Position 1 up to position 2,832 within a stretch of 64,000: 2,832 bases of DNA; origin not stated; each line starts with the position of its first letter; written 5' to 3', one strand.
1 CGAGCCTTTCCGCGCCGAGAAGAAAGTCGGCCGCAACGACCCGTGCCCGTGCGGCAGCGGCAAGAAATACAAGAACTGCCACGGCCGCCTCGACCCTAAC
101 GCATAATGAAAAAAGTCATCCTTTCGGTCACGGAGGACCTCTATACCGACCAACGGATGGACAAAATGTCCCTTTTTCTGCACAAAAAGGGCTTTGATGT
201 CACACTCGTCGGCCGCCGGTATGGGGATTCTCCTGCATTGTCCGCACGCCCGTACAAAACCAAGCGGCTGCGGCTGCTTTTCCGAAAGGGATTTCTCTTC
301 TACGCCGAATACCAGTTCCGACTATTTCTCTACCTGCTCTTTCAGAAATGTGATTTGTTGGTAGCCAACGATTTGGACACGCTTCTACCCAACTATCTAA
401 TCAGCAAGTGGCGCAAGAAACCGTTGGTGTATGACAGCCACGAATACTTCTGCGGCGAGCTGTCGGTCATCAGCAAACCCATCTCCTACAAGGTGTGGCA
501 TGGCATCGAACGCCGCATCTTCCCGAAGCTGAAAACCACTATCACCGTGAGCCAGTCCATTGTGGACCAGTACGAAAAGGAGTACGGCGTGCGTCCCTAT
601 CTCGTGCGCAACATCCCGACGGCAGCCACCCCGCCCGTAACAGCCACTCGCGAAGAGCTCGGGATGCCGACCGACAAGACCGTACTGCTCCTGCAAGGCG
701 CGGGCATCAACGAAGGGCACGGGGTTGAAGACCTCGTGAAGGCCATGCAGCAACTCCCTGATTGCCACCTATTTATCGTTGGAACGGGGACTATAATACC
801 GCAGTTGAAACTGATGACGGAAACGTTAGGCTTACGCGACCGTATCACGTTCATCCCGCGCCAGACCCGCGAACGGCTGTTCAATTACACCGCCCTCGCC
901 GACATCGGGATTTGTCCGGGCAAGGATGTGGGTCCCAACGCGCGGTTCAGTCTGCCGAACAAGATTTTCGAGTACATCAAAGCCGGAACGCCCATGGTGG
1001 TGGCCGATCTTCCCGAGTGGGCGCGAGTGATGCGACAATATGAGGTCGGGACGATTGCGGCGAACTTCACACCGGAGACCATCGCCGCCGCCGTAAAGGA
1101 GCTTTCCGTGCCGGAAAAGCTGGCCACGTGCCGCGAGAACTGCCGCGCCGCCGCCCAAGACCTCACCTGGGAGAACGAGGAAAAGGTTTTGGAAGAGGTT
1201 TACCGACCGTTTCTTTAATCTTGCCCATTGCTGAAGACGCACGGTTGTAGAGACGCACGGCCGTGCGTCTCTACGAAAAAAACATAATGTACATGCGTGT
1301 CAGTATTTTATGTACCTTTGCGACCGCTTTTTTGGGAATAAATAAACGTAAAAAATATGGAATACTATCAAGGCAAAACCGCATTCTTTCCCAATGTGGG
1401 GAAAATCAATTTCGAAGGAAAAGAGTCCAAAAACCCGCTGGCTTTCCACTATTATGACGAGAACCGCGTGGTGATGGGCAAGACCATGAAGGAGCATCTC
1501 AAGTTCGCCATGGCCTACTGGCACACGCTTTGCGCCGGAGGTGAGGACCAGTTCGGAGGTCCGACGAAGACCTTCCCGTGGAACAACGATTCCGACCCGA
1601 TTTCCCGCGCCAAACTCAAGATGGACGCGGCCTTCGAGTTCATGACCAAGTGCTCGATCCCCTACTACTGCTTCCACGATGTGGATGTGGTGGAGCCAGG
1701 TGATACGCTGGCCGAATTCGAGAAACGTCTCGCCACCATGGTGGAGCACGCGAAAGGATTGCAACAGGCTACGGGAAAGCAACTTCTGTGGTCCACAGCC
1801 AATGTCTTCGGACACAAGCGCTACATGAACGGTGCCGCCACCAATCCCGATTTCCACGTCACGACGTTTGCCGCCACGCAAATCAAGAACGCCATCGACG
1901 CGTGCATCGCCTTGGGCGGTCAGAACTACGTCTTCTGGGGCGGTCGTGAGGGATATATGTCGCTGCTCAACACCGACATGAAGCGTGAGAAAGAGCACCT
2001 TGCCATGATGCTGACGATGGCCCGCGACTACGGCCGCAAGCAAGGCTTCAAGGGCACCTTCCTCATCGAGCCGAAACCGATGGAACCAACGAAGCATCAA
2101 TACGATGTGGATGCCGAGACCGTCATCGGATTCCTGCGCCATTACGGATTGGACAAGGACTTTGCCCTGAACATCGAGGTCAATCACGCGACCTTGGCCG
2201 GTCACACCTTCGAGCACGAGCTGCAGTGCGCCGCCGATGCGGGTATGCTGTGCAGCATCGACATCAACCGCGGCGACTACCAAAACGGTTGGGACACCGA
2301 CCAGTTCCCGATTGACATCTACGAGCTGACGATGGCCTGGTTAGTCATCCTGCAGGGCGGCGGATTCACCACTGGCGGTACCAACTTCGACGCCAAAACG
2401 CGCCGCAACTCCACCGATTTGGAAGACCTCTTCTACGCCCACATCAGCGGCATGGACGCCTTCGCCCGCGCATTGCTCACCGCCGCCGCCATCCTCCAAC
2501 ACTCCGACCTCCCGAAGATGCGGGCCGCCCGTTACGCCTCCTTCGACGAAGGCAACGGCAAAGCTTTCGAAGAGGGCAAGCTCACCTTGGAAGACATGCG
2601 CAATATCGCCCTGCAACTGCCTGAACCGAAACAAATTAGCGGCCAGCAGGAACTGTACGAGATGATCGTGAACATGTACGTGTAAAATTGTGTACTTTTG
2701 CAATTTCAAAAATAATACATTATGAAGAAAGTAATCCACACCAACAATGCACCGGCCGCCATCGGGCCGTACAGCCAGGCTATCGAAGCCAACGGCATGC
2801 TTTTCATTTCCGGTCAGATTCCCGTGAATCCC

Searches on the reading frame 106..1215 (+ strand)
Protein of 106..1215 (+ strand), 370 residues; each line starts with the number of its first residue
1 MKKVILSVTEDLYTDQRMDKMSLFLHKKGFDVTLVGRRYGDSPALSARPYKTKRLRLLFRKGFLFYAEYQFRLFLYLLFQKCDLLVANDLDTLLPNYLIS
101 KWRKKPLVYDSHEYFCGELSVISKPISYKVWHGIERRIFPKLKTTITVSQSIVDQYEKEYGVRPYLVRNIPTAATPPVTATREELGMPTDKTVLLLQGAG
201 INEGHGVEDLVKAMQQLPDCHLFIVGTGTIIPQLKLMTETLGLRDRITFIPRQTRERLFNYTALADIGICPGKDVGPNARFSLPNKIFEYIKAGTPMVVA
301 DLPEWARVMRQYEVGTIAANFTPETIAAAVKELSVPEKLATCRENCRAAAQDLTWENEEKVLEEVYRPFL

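Call 73: search_protein_families(library=pfam, proteins=[window:106-1215:+], max_evalue=0.00001)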
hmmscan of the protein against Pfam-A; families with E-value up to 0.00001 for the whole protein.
window:106-1215:+ (370 aa): 4 families
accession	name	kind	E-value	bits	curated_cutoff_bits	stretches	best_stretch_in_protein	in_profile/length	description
PF00534.26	Glycos_transf_1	-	5.3e-15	55.8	26.4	1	181-337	5-159/172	Glycosyl transferases group 1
PF13692.12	Glyco_trans_1_4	-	4.2e-14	53.4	27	1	203-333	13-139/142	Glycosyl transferases group 1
PF13439.12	Glyco_transf_4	-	3.1e-13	50.6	28.5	1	24-171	14-163/170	Glycosyltransferase Family 4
PF13579.12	Glyco_trans_4_4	-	3.5e-06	27.9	29.7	1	25-171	14-156/158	Glycosyl transferase 4-like domain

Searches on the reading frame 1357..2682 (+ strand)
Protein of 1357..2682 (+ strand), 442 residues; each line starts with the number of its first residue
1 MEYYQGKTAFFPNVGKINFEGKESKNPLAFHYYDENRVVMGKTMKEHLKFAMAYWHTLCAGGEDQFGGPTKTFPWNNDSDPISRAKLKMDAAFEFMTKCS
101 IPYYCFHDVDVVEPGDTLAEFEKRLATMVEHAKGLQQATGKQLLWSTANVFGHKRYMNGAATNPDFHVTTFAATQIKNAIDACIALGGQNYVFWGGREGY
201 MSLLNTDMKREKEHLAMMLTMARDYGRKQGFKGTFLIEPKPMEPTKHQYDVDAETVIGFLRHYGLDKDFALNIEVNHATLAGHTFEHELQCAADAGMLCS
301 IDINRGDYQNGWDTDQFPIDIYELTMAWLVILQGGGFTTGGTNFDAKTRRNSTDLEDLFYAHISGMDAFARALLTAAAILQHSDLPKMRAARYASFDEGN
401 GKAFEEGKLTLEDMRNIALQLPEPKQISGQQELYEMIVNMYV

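Call 73: search_protein_families(library=pfam, proteins=[window:1357-2682:+], max_evalue=0.00001)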
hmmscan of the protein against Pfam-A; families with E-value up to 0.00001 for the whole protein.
window:1357-2682:+ (442 aa): 1 family
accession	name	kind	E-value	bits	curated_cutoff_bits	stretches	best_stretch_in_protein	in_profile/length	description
PF01261.30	AP_endonuc_2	-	1.3e-07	32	31.1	0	151-286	45-169/249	Xylose isomerase-like TIM barrel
